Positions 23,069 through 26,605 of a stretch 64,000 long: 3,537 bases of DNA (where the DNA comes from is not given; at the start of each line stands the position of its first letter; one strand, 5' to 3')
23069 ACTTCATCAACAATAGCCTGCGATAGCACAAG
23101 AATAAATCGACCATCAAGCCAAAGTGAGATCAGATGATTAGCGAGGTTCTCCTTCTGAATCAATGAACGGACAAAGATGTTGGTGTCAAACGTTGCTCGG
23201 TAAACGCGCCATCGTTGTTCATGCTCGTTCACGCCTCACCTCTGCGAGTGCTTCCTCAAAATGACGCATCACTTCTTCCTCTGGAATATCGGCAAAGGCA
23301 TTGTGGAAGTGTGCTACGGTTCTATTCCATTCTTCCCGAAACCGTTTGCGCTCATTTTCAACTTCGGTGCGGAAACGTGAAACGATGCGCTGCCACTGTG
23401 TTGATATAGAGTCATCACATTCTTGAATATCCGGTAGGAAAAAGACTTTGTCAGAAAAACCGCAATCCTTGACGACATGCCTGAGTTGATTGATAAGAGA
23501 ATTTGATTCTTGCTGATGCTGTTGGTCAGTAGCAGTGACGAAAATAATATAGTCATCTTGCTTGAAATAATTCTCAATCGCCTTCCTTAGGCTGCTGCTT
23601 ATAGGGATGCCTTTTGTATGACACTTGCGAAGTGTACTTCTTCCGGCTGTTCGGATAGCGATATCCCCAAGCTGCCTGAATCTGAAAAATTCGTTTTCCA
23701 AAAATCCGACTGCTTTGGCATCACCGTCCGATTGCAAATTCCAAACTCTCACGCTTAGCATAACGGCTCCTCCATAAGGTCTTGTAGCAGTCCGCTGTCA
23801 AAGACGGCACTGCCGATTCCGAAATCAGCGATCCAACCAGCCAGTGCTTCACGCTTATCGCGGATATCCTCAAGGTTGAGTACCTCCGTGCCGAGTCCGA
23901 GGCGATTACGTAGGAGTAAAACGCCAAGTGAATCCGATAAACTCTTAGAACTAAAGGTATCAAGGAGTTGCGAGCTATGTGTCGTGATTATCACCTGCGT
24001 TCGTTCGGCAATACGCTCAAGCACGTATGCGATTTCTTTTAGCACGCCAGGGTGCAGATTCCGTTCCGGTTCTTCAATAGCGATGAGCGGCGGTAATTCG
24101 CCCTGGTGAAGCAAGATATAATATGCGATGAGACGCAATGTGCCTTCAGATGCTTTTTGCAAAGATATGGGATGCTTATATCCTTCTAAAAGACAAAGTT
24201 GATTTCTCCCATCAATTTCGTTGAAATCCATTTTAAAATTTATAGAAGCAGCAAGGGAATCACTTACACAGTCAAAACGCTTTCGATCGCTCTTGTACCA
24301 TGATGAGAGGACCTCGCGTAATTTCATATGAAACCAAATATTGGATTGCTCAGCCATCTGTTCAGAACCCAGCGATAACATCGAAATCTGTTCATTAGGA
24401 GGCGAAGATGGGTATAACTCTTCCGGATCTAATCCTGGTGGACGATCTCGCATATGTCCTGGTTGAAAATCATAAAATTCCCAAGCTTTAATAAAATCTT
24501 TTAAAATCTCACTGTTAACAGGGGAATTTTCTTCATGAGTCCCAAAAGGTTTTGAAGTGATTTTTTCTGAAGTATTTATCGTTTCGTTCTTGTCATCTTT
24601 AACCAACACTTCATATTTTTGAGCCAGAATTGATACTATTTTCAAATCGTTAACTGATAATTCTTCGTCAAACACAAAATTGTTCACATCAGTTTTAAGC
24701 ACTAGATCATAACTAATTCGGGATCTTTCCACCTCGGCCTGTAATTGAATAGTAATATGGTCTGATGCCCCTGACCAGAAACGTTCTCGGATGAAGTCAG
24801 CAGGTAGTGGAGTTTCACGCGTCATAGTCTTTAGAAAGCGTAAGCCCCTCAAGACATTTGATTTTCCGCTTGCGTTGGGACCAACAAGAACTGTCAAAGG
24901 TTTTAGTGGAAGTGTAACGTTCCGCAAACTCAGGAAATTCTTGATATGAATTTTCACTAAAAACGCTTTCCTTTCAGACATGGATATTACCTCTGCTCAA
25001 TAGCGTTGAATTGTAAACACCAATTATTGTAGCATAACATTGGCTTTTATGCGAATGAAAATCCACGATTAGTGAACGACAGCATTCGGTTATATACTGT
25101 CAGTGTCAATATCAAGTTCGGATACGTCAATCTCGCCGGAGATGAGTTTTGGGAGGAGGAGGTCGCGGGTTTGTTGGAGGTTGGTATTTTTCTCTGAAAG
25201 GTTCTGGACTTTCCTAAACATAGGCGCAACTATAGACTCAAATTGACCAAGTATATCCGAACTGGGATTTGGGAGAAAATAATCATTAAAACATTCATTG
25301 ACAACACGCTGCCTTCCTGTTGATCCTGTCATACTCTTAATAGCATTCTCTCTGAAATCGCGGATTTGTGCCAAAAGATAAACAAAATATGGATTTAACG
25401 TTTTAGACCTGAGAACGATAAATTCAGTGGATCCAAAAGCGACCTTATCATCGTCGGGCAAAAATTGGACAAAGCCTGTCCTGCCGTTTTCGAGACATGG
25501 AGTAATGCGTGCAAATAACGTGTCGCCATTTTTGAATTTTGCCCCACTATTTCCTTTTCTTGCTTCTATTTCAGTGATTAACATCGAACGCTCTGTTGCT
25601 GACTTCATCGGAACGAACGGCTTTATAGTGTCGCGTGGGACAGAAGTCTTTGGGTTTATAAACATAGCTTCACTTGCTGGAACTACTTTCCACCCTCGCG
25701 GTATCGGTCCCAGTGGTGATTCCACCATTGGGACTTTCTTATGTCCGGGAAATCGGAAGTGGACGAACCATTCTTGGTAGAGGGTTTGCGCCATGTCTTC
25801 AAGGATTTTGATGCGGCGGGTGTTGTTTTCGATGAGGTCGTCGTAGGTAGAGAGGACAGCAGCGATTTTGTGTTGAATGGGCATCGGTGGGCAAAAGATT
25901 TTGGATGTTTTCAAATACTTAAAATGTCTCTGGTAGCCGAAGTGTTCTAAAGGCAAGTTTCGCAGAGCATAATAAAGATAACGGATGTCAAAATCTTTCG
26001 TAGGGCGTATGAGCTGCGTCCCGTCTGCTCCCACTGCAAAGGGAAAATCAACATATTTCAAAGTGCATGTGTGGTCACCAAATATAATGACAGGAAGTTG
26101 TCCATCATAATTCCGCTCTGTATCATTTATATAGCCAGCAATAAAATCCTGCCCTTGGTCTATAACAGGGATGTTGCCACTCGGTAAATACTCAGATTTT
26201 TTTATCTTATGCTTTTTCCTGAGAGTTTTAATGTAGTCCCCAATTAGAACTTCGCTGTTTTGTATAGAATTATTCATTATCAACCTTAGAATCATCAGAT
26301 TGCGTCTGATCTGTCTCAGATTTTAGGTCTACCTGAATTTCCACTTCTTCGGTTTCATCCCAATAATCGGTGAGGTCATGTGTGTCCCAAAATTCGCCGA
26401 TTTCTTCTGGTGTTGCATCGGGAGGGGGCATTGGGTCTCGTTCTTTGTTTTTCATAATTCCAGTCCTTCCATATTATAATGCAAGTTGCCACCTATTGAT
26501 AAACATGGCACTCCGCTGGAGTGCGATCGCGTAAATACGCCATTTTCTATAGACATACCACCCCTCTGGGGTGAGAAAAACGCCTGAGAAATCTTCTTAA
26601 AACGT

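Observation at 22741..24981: ABC-type ATPase + 180-aa partner + PIN nuclease cassette translationally coupled inside a type I R-M operon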

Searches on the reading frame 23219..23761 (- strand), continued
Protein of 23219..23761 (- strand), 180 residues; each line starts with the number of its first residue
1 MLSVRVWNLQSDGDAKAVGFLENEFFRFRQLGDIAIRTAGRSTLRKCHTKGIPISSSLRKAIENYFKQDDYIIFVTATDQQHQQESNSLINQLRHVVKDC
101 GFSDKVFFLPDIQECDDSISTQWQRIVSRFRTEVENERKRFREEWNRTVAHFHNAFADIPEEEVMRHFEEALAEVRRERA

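Call 54: find_encoding_contigs(protein=P0414, flank=2000, max_places=3)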
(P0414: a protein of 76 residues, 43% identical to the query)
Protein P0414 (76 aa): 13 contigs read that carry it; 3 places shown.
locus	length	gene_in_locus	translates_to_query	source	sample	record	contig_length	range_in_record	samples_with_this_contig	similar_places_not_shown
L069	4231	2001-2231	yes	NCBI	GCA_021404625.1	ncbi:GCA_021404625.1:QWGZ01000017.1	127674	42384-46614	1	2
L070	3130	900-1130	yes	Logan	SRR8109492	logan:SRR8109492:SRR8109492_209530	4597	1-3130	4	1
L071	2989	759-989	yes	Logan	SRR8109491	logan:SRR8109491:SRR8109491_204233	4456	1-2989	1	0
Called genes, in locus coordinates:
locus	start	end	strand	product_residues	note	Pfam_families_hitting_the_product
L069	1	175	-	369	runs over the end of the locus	PF02073:Peptidase_M29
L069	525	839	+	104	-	-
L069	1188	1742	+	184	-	PF02572:CobA_CobO_BtuR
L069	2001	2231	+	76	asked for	-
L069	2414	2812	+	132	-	-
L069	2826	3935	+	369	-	PF03372:Exo_endo_phos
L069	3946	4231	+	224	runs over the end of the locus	-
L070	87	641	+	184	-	PF02572:CobA_CobO_BtuR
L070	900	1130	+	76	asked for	-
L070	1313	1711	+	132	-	-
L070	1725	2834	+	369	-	PF03372:Exo_endo_phos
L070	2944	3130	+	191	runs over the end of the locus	-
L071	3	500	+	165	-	?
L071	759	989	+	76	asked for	-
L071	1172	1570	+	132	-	-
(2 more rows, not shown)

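Call 58: search_protein_families(library=pfam, alignment_id=A4, max_evalue=0.01)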
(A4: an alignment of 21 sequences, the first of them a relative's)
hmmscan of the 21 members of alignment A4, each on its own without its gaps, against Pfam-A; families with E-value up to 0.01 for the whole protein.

A. member 1, P0257 (217 aa): 0 families

B. families by the number of members that match (of 21 scanned): 8 families
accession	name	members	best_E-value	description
PF14103.11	DUF4276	18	3.5e-06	Domain of unknown function (DUF4276)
PF13707.11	RloB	2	0.0064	RloB-like protein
PF04255.20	DUF433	1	4.6e-09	Protein of unknown function (DUF433)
PF08937.16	ThsB_TIR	1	0.0014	Thoeris protein ThsB, TIR-like domain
PF16344.10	FecR_C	1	0.005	FecR, C-terminal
PF09837.15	DUF2064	1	0.0067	Uncharacterized protein conserved in bacteria (DUF2064)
PF18575.6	HAMP_N3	1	0.0092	HAMP N-terminal domain 3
PF18086.7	PPIP5K2_N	1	0.0096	Diphosphoinositol pentakisphosphate kinase 2 N-terminal domain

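Call 59: search_protein_families(library=padloc, alignment_id=A4, max_evalue=0.01)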
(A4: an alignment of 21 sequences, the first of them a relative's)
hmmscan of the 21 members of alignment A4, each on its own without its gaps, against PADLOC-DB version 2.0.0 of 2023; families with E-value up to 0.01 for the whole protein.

A. member 1, P0257 (217 aa): 3 families
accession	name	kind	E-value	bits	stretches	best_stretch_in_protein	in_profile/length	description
PDLC04206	HEC-01B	-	0.00025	18.9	1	70-138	78-138/219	-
PDLC04205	HEC-01B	-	0.00031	18.5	1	63-142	70-141/213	-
PDLC04204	HEC-01B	-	0.0048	14.8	1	72-154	82-157/174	-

B. families by the number of members that match (of 21 scanned): 20 families
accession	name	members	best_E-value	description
PDLC04205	HEC-01B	19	3e-08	-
PDLC04206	HEC-01B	14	2.9e-07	-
PDLC04202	HEC-01B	14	3.4e-06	-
PDLC04194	HEC-01B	12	8.1e-06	-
PDLC04207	HEC-01B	10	2.8e-05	-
PDLC04193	HEC-01B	9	3.1e-06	-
PDLC04197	HEC-01B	7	4.6e-05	-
PDLC04204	HEC-01B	5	4.4e-05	-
PDLC04196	HEC-01B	4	1.1e-08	-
PDLC04201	HEC-01B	3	0.0022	-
PDLC04209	HEC-01B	2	0.00022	-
PDLC04210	HEC-01B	2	0.0015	-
PDLC04143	HEC-01A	2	0.0036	-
PDLC04191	HEC-01B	2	0.0042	-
PDLC04200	HEC-01B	1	3.6e-06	-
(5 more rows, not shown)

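Call 69: search_dna_similar(query=window:23219-23761:-, collection=phages, mode=protein, max_evalue=0.001, max_rows=5)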
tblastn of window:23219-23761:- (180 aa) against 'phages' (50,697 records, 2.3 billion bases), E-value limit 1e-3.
No match.

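Call 70: search_dna_similar(query=window:23219-23761:-, collection=plasmids, mode=protein, max_evalue=0.001, max_rows=5)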
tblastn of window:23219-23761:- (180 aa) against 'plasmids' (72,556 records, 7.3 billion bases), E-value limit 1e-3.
No match.

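Call 75: predict_structure(alignment_id=A5)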
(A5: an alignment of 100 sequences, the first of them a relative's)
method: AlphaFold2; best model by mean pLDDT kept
length: 180 residues; sequences in the alignment: 100
mean_pLDDT: 58.7   pTM: 0.35
mean pLDDT of the five models: 58.7, 56.4, 52.8, 50.8, 50.6
residues with pLDDT >= 90: 2; 70-90: 54; 50-70: 61; < 50: 63
segments of 3 or more residues with pLDDT < 50: 1-56, 78-83
pLDDT, mean of each block of 10 residues (from residue 1): 33 42 39 41 38 44 59 56 56 73 69 55 60 63 77 85 85 83
secondary structure, 60 per line:
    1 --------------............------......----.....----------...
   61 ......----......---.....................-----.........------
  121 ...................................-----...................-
elements in order: H15-26 E33-38 H43-47 H58-66 E71-76 H80-100 E106-108 H109-114 H121-155 H161-179

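Call 76: find_related_loci(query=A1, collection=viral_contigs, flank=6000)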
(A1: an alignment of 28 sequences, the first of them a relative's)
Query A1 (180 aa) in viral_contigs; peptide patterns used: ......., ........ (x = any residue, [..] = any of these).
59 stretches matched a pattern, but none encodes a relative of the query by tblastn (E <= 1e-3).

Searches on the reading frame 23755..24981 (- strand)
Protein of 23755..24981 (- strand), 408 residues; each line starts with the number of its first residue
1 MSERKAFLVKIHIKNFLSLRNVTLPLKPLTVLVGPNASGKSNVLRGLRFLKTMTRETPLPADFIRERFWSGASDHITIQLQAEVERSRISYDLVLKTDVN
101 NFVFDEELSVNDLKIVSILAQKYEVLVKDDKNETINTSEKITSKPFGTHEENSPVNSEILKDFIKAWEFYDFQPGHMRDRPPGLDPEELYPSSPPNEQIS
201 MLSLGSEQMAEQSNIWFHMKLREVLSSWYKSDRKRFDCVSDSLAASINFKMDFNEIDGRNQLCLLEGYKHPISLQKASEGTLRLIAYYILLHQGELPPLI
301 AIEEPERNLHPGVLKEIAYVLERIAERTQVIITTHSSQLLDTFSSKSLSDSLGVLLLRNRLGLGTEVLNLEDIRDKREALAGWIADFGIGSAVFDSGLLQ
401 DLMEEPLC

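Call 3: search_protein_families(library=pfam, proteins=[window:23755-24981:-], max_evalue=1)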
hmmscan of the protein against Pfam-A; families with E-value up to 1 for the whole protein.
window:23755-24981:- (408 aa): 7 families
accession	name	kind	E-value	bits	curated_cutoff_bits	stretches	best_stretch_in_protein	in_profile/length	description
PF13304.12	AAA_21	-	1.1e-30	108.2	27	1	29-341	1-304/304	AAA domain, putative AbiEii toxin, Type IV TA system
PF13175.12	AAA_15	-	2e-23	84.1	32.1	2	8-157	3-173/374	AAA ATPase domain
PF02463.25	SMC_N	-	1.3e-11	44.8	40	1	8-342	2-204/220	RecF/RecN/SMC N terminal domain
PF11398.14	DUF2813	-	2.4e-09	37.5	21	2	297-342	284-327/372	Protein of unknown function (DUF2813)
PF13476.12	AAA_23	-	6.7e-09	37.1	27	1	10-138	1-124/201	AAA domain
PF13555.12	AAA_29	-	0.15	12.2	27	1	13-44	6-39/61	P-loop containing region of AAA domain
PF00005.33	ABC_tran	-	0.25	12.4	25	1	21-49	5-33/137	ABC transporter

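Call 4: search_protein_families(library=padloc, proteins=[window:23755-24981:-], max_evalue=1)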
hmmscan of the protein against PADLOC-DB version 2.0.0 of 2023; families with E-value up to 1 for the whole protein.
window:23755-24981:- (408 aa): 134 families (the best 25 are shown)
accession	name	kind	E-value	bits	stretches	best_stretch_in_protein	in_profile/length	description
PDLC04178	HEC-01A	-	2.6e-39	133.4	1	1-343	1-334/399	-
PDLC04182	HEC-01A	-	5.6e-39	132.3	2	225-346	230-357/406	-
PDLC04177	HEC-01A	-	1.1e-37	128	2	257-347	257-347/393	-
PDLC04175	HEC-01A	-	3.1e-35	119.9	2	271-347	243-319/363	-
PDLC04183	HEC-01A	-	4.2e-33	113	2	8-74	5-76/402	-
PDLC02980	AriA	-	2e-32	111.4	1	29-341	1-304/304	-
PDLC02335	AbiLi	-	4.2e-26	89.8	1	4-373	46-265/326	AbiLi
PDLC04392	PDC-M07A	-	8.3e-26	89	2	8-55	2-49/432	-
PDLC04180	HEC-01A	-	1.4e-25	88.3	2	276-380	254-356/382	-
PDLC04176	HEC-01A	-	1.5e-25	88.4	2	10-140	5-143/371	-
PDLC04391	PDC-M07A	-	1.7e-25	87.9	2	9-140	3-147/412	-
PDLC02979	AriA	-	9.5e-25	86.2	1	8-339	3-372/373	-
PDLC04179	HEC-01A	-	3.1e-23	80.6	2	271-378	334-436/459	-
PDLC04393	PDC-M07A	-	6.8e-23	79.3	2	8-59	2-53/435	-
PDLC04184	HEC-01A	-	1e-22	78.8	2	270-347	309-398/464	-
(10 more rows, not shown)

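Call 5: search_protein_families(library=ncbifam, proteins=[window:23755-24981:-], max_evalue=1)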
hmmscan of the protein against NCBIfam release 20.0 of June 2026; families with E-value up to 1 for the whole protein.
window:23755-24981:- (408 aa): 31 families (the best 25 are shown)
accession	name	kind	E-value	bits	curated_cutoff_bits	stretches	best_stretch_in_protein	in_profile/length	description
NF047739.1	antiphage_MADS3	equivalog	6.3e-19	68.4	420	2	273-343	313-382/427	methylation-associated defense system AAA family ATPase MAD3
NF038234.1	retron_eff_Eco8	equivalog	1.1e-12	47.4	250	2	10-106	5-99/679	retron Eco8 family effector endonuclease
NF041760.1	PtuA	equivalog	3.9e-11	42.5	500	2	300-347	380-427/524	retron Ec78 anti-phage system effector ATPase PtuA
TIGR00611.2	recf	equivalog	5.9e-06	25.7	172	1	9-52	2-46/339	DNA replication/repair protein RecF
TIGR00972.1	3a0107s01c2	equivalog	3.4e-05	23.3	343.2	1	15-55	13-55/248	phosphate ABC transporter ATP-binding protein PstB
TIGR02673.1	FtsE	equivalog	9.5e-05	22.2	264.85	1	297-348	156-208/214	cell division ATP-binding protein FtsE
TIGR02169.1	SMC_prok_A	equivalog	0.00038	18.3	729.4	1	9-50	3-46/1165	chromosome segregation protein SMC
TIGR00634.1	recN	equivalog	0.00056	19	407.85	1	8-51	2-46/563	DNA repair protein RecN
NF041774.1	tung_ATPbind_TupC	equivalog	0.0013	17.8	400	1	13-54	12-53/319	tungstate ABC transporter ATP-binding protein TupC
NF007027.0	PRK09493.1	equivalog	0.0021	17.4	379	1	21-55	19-55/240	glutamine ABC transporter ATP-binding protein GlnQ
NF010864.0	PRK14271.1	equivalog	0.0066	15.6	561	0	297-337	182-222/276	phosphate ABC transporter ATP-binding protein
NF040873.1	AztA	equivalog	0.0077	15.8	220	1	21-47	12-38/191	zinc ABC transporter ATP-binding protein AztA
TIGR02168.1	SMC_prok_B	equivalog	0.012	13.3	567.35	1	27-47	23-43/1181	chromosome segregation protein SMC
TIGR01166.1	cbiO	subfamily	0.013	15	211.8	0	297-339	146-189/190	cobalt ABC transporter, ATP-binding protein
NF008409.0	PRK11231.1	equivalog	0.014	14.8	375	1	19-51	20-52/255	Fe(3+) dicitrate ABC transporter ATP-binding protein FecE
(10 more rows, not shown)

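Call 37: search_solved_structures(query=window:23755-24981:-, max_evalue=0.01)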
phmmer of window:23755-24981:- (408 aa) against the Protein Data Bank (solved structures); distinct sequences matched with E-value up to 0.01: 13.
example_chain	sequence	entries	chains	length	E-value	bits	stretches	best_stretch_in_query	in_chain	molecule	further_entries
6p74_A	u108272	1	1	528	3.8e-09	39.3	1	8-64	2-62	Putative ATP-dependent endonuclease of the OLD family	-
9n69_A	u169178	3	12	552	2e-05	27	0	299-348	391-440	AAA family ATPase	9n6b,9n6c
8idb_A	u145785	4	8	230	0.00023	23.5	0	297-359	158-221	Cell division ATP-binding protein FtsE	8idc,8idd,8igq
6z4w_A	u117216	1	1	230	0.00024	23.5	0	296-348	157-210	Cell division ATP-binding protein FtsE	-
6z63_A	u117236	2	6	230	0.00024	23.5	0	296-348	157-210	Cell division ATP-binding protein FtsE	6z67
8jia_A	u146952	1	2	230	0.00057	22.2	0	297-359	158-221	Cell division ATP-binding protein FtsE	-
9e8z_C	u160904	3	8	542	0.00057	22.2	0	221-347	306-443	Retron Ec83 probable ATPase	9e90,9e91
8ro6_A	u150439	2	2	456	0.0011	21.3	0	7-50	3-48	Structural maintenance of chromosomes protein 1A (SMC1A)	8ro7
8roc_A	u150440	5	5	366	0.0015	20.9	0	7-50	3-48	Structural maintenance of chromosomes protein 1A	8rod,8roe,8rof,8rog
4yms_J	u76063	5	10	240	0.002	20.4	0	14-55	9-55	ABC-type polar amino acid transport system, ATPase component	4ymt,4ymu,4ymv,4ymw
8p0a_A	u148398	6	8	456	0.0025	20.1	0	7-50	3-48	Structural maintenance of chromosomes protein 1A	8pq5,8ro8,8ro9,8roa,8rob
8ee4_A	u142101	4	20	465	0.0035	19.6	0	299-348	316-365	PtuA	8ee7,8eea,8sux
9o4a_A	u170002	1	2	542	0.0081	18.4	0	221-347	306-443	Retron Ec83 probable ATPase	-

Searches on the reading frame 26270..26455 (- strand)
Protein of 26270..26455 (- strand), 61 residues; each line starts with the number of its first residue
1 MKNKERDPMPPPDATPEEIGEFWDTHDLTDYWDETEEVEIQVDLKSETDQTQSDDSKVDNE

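Call 3: search_protein_families(library=pfam, proteins=[window:26270-26455:-], max_evalue=1)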
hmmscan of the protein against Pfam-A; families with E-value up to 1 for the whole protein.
window:26270-26455:- (61 aa): 1 family
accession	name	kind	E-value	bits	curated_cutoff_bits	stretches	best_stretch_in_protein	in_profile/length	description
PF12441.14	CopG_antitoxin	-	0.00013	23.1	28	1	15-48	8-42/79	CopG antitoxin of type II toxin-antitoxin system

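Call 4: search_protein_families(library=padloc, proteins=[window:26270-26455:-], max_evalue=1)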
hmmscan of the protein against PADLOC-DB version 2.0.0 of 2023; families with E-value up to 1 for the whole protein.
window:26270-26455:- (61 aa): 0 families

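Call 5: search_protein_families(library=ncbifam, proteins=[window:26270-26455:-], max_evalue=1)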
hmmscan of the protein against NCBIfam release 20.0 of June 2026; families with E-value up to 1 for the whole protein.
window:26270-26455:- (61 aa): 0 families
